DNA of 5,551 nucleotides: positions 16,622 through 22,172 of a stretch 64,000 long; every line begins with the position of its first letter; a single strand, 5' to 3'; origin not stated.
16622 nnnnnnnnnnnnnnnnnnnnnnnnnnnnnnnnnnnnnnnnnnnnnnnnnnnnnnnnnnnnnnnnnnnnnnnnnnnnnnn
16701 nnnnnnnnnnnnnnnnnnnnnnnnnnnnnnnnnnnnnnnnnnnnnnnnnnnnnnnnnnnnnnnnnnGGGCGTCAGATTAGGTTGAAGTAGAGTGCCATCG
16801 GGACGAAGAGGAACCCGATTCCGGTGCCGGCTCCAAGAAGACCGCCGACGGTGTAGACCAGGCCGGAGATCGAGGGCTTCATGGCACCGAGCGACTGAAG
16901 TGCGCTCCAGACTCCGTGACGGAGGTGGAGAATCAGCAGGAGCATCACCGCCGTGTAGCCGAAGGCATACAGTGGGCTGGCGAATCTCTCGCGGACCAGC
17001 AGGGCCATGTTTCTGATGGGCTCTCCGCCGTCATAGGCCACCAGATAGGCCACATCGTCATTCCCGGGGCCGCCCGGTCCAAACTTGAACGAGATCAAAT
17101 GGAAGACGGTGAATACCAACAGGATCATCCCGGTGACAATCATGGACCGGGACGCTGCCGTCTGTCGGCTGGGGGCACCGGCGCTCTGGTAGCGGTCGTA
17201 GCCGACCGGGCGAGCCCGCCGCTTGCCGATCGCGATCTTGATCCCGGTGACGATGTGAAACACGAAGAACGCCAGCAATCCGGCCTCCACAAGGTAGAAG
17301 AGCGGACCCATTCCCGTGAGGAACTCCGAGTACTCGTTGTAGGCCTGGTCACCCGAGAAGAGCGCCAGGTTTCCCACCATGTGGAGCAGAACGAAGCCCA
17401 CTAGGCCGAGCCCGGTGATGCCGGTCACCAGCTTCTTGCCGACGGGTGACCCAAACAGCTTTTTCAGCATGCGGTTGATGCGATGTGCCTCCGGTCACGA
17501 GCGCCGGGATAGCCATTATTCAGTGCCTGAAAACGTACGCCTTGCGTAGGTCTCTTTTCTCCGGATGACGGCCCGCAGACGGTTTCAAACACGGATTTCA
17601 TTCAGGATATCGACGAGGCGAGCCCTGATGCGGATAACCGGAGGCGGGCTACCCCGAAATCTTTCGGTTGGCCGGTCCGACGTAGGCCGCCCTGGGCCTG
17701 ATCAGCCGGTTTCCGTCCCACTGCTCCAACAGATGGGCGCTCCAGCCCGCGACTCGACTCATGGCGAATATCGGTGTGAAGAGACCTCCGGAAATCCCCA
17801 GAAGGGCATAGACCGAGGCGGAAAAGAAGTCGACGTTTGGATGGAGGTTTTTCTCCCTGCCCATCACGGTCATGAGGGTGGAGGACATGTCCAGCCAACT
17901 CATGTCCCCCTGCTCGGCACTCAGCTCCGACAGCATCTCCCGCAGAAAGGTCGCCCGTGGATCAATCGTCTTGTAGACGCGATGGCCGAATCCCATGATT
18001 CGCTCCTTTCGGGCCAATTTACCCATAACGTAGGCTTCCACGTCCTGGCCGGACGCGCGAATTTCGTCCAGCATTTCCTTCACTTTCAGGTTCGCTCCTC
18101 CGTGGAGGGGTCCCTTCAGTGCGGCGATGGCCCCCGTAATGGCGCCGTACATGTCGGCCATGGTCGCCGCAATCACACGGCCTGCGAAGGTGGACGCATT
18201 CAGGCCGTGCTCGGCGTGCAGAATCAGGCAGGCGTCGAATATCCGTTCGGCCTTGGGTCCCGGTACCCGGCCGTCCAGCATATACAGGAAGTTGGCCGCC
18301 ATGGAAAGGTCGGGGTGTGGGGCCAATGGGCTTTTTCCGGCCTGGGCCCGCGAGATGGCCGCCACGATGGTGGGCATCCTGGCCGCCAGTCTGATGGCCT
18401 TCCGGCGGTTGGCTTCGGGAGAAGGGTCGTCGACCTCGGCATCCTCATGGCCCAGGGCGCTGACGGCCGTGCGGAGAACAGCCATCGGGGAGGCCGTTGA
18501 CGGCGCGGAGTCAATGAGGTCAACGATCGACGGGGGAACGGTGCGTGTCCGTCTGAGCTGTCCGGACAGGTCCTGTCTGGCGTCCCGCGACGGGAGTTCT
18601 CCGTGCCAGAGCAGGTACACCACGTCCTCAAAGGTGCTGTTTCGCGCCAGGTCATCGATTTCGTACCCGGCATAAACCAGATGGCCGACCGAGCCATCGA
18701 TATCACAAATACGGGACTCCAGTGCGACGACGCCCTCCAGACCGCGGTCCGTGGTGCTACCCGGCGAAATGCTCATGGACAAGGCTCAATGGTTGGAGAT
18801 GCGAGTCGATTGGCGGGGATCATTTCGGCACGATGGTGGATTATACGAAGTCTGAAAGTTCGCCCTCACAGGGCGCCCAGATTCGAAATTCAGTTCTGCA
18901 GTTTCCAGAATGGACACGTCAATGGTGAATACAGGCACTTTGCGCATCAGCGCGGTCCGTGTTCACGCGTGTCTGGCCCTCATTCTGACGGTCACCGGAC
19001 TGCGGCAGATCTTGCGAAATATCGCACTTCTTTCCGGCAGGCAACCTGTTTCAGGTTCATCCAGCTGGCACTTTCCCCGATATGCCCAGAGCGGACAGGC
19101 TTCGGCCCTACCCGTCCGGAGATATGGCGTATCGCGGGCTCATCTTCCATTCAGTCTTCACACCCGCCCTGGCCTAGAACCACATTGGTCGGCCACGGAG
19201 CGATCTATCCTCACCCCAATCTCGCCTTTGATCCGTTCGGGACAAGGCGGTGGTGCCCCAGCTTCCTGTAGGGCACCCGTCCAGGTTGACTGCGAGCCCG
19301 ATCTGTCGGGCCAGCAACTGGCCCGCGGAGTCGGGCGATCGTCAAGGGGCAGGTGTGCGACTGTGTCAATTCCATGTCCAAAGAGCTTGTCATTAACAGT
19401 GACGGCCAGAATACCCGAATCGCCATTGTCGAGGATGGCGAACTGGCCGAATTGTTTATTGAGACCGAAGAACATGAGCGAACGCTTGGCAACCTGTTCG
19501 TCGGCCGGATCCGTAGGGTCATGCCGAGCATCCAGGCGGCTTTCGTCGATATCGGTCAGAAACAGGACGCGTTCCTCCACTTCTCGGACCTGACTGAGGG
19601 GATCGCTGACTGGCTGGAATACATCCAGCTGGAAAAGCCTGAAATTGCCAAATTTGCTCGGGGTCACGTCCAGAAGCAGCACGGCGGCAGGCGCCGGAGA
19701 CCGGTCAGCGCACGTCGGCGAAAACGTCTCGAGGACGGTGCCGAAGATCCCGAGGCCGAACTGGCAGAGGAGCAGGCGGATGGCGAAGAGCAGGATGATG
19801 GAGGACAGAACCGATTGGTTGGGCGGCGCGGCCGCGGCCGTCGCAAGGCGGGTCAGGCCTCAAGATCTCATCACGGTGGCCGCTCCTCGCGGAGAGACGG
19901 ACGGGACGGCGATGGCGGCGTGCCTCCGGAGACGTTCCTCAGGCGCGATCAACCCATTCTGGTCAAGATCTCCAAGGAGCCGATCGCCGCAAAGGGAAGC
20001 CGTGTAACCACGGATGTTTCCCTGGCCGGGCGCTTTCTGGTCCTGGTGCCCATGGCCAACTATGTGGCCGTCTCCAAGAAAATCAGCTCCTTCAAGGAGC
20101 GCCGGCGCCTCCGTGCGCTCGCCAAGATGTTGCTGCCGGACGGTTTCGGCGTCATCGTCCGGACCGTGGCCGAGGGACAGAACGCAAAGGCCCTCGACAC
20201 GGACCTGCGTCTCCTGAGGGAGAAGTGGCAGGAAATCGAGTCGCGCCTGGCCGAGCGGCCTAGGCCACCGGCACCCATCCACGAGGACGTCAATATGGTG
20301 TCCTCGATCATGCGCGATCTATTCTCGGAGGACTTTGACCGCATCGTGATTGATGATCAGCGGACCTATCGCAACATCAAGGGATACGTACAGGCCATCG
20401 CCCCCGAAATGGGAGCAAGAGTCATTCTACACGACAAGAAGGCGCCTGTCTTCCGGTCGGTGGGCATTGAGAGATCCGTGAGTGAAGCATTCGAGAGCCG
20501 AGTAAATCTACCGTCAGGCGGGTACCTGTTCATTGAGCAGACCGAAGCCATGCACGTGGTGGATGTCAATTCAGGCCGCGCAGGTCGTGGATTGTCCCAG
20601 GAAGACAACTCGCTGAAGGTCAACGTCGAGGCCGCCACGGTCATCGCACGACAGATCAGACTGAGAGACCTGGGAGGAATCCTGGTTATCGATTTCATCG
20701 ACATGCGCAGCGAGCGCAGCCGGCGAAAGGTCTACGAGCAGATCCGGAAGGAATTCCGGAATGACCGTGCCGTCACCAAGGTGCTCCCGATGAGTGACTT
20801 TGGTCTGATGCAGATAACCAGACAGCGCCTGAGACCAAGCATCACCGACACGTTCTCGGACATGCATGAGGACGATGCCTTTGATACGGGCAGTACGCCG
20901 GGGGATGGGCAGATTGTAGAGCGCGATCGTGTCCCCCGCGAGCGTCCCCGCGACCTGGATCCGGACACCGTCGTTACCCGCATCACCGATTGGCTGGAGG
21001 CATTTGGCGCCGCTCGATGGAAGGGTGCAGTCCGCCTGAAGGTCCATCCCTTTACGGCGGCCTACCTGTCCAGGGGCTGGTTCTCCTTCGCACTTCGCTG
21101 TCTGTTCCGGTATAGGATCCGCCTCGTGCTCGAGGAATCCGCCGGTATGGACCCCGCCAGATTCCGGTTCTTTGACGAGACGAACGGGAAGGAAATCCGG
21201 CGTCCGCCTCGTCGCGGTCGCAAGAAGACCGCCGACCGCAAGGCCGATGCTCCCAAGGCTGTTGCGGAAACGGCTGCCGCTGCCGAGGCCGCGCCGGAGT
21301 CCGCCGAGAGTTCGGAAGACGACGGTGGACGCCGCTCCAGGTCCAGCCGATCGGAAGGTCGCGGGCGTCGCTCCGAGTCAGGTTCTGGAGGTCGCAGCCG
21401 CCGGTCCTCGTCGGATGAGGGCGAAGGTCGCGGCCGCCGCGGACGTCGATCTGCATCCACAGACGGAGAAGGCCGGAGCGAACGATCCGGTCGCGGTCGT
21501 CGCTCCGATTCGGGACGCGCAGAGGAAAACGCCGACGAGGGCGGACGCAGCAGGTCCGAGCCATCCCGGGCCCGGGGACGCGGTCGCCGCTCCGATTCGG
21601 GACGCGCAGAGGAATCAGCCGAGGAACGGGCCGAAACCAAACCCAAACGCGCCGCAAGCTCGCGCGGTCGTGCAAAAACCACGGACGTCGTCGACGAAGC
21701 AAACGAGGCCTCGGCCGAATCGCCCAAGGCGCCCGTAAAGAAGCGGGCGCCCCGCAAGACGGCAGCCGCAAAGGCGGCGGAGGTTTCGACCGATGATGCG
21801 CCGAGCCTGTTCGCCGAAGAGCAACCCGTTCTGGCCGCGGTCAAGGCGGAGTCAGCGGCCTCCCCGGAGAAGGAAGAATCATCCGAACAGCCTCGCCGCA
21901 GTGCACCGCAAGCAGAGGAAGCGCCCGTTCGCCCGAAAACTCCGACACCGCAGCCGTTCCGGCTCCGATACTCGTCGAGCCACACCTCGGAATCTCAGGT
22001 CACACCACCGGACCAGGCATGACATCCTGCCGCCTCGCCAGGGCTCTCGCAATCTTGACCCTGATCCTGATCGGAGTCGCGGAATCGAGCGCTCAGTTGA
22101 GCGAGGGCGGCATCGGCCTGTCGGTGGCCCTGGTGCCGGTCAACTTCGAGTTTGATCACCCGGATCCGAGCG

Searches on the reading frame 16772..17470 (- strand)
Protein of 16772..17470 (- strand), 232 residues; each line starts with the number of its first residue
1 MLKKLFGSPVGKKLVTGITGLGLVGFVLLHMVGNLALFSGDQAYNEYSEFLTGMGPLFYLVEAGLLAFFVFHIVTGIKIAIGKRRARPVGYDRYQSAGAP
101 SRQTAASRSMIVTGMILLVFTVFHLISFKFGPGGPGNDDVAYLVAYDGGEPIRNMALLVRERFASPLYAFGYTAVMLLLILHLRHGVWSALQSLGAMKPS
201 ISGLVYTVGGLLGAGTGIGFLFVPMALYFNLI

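Call 54: search_protein_families(library=pfam, proteins=[window:16772-17470:-], max_evalue=0.001)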
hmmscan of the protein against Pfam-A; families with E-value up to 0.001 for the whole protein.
window:16772-17470:- (232 aa): 1 family
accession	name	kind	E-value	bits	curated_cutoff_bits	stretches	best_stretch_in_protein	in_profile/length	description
PF01127.27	Sdh_cyt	-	2.4e-11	44.2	25.8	2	18-79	28-90/122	Succinate dehydrogenase/Fumarate reductase transmembrane subunit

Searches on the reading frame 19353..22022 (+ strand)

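Call 54: search_protein_families(library=pfam, proteins=[window:19353-22022:+], max_evalue=0.001)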
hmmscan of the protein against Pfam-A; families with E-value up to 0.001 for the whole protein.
window:19353-22022:+ (889 aa): 1 family
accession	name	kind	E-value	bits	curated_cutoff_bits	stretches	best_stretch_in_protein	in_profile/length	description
PF10150.14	RNase_E_G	-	2.2e-95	319.6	25.5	1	223-492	1-269/270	Ribonuclease E/G family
